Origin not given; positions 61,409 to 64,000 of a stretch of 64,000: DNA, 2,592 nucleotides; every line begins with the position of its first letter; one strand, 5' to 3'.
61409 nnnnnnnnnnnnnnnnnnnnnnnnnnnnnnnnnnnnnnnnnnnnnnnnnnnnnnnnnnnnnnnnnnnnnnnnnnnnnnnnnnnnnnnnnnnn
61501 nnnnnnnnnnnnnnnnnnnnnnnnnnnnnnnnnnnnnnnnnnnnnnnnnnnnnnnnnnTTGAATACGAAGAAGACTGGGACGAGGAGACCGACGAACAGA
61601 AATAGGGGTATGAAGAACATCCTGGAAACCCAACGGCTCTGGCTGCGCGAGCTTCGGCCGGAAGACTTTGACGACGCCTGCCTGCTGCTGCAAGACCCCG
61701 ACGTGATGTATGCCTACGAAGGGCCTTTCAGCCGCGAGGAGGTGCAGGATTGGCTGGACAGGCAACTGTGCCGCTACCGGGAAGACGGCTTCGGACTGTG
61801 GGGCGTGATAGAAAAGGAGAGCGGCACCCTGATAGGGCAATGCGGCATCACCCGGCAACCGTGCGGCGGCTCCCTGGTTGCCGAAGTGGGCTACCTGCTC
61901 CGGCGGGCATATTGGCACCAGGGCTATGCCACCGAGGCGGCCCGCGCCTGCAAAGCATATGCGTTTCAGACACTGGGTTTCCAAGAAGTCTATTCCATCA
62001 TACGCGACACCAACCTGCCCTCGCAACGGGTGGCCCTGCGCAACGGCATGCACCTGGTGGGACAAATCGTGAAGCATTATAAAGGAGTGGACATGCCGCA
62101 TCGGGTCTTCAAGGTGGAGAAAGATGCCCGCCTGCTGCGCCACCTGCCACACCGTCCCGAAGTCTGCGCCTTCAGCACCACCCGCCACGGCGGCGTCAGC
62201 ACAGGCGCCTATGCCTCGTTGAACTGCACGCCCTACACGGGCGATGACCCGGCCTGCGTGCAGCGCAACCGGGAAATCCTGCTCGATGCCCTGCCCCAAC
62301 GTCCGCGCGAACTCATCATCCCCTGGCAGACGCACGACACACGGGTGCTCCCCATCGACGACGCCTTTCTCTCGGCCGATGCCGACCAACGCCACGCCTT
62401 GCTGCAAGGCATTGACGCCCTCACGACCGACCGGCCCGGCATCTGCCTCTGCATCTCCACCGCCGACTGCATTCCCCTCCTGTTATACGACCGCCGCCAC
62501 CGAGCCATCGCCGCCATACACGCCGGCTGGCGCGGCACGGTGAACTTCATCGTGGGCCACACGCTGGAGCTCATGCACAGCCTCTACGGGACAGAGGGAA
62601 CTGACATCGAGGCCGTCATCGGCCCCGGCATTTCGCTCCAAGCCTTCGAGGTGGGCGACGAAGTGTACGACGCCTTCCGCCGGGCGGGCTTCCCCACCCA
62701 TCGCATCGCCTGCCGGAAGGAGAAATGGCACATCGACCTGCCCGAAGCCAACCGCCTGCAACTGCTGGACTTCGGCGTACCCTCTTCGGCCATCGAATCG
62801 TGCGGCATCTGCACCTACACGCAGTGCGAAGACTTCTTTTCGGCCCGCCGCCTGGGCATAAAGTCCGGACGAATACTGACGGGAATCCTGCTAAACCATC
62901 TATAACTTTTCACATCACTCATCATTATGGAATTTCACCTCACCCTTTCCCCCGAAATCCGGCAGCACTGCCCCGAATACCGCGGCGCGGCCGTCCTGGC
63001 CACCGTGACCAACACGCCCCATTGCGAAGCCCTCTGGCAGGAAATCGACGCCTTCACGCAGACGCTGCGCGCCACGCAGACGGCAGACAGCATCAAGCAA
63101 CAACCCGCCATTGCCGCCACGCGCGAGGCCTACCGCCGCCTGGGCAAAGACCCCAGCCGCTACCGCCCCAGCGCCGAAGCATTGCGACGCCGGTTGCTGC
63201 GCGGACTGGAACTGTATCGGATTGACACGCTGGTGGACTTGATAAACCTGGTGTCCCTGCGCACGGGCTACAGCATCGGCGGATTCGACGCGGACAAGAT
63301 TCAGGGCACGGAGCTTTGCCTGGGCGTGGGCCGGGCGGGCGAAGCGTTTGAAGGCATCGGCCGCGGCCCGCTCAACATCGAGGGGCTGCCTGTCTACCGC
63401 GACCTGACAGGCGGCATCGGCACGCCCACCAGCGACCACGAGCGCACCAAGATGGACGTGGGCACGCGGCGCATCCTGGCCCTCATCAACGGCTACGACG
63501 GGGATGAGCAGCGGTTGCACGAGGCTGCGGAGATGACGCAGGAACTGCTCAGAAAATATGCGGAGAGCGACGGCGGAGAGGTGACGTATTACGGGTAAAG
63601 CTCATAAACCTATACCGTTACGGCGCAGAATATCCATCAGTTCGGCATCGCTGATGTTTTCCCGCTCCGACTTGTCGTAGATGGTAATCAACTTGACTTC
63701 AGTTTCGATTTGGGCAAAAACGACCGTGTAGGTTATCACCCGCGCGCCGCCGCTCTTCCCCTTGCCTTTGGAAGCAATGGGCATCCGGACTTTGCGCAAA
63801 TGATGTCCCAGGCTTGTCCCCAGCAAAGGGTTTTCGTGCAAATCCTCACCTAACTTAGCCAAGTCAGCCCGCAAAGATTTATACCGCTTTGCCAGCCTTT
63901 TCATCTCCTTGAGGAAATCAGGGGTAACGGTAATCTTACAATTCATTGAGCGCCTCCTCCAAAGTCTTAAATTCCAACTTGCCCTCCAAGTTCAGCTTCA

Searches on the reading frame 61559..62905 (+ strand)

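Call 3: search_protein_families(library=pfam, proteins=[window:61559-62905:+], max_evalue=0.01)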
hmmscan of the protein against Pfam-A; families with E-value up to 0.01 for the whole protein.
window:61559-62905:+ (448 aa): 4 families
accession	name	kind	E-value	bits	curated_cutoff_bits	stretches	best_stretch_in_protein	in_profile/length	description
PF02578.20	Cu-oxidase_4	-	1.7e-78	263.8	22.9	1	207-443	1-237/238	Multi-copper polyphenol oxidoreductase laccase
PF13302.13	Acetyltransf_3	-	6e-36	124.6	25.4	1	26-165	1-138/138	Acetyltransferase (GNAT) domain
PF00583.31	Acetyltransf_1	-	6.7e-11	42.9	20.7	1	55-163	14-115/116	Acetyltransferase (GNAT) family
PF13420.13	Acetyltransf_4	-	0.00041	20.9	24.3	1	29-174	1-144/155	Acetyltransferase (GNAT) domain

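Call 6: search_protein_families(library=ncbifam, proteins=[window:61559-62905:+], max_evalue=1)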
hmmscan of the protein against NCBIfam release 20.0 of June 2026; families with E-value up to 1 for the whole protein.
window:61559-62905:+ (448 aa): 7 families
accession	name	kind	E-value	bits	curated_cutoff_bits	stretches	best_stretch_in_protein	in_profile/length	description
TIGR00726.1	TIGR00726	equivalog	5.5e-48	163.2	141.15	1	214-444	3-221/223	peptidoglycan editing factor PgeF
NF007998.1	PRK10723.1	equivalog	1.5e-38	132.7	369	1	197-444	10-241/243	purine nucleoside phosphorylase YfiH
NF000483.1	BlmB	exception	8.3e-11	41.8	625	1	75-188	65-173/301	bleomycin family antibiotic N-acetyltransferase BlmB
NF000485.1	TlmB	exception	1.4e-07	31.1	625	1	22-185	3-162/292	bleomycin family antibiotic N-acetyltransferase TlmB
NF033472.1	AAC_2p_IIb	exception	0.022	13.9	390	1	112-168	168-222/228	kasugamycin N-acetyltransferase AAC(2')-IIb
NF000100.2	AAC_2p_IIa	exception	0.029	13.7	510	1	108-169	174-233/238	kasugamycin N-acetyltransferase AAC(2')-IIa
NF011709.0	PRK15130.1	equivalog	0.035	13.9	218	1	108-173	84-149/186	spermidine N1-acetyltransferase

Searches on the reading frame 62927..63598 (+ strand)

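Call 3: search_protein_families(library=pfam, proteins=[window:62927-63598:+], max_evalue=0.01)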
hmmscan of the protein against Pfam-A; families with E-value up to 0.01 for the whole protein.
window:62927-63598:+ (223 aa): 1 family
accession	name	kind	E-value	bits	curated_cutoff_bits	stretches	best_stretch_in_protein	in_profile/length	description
PF03483.22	B3_4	-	3.8e-19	69.4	29.3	1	65-204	2-165/174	B3/4 domain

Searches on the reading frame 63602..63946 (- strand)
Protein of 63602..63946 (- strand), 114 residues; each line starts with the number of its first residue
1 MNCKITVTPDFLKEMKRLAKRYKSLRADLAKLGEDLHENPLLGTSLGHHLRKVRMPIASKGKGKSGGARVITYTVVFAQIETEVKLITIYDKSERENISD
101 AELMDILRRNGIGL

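Call 3: search_protein_families(library=pfam, proteins=[window:63602-63946:-], max_evalue=0.01)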
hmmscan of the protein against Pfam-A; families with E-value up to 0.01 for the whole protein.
window:63602-63946:- (114 aa): 2 families
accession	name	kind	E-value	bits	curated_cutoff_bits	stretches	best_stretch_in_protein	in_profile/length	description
PF06296.18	RelE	-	6.7e-08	33.2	27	1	14-105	8-92/120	RelE toxin of RelE / RelB toxin-antitoxin system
PF05016.21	ParE_toxin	-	0.0027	18.7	23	1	6-79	2-71/89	ParE toxin of type II toxin-antitoxin system, parDE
